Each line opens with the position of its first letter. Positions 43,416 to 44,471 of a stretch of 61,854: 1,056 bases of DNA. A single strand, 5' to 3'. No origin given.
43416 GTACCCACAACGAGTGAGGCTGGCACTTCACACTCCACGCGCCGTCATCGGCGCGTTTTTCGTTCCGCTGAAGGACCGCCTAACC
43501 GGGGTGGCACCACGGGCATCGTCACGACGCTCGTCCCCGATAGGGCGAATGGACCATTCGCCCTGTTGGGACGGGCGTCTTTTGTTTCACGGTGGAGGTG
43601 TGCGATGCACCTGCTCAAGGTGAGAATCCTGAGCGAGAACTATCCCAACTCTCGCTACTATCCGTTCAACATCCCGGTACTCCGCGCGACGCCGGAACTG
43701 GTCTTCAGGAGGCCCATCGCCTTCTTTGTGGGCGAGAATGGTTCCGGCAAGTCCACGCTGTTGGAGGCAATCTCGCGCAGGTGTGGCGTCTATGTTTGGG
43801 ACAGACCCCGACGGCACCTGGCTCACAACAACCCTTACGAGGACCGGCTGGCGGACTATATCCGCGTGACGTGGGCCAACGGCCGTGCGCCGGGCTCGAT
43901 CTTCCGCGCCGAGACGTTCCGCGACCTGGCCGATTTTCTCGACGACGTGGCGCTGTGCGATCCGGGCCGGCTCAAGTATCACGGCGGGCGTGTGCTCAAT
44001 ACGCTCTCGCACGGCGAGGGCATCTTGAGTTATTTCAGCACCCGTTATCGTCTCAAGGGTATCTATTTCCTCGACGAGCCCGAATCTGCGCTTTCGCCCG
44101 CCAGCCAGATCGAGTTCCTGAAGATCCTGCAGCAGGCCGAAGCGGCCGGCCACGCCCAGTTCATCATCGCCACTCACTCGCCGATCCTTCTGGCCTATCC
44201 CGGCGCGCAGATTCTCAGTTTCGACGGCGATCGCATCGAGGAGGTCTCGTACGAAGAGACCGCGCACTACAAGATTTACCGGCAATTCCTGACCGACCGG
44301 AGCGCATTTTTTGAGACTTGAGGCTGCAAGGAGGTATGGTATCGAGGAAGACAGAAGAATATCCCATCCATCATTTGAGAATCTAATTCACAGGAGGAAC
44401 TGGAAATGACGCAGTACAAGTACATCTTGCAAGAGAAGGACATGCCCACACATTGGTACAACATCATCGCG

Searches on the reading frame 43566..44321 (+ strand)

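Call 83: search_protein_families(library=pfam, proteins=[window:43566-44321:+], max_evalue=0.00001)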
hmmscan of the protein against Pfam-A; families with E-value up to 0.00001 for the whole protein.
window:43566-44321:+ (251 aa): 4 families
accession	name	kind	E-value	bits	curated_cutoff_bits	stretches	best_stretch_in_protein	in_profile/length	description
PF13304.12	AAA_21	-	1.1e-16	62.2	27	1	161-209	256-303/304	AAA domain, putative AbiEii toxin, Type IV TA system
PF13175.12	AAA_15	-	2.3e-12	47.7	32.1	1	162-208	319-373/374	AAA ATPase domain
PF02463.25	SMC_N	-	1.4e-08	34.9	40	0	45-70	20-45/220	RecF/RecN/SMC N terminal domain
PF13476.12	AAA_23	-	1.4e-06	29.6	27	1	44-70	14-40/201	AAA domain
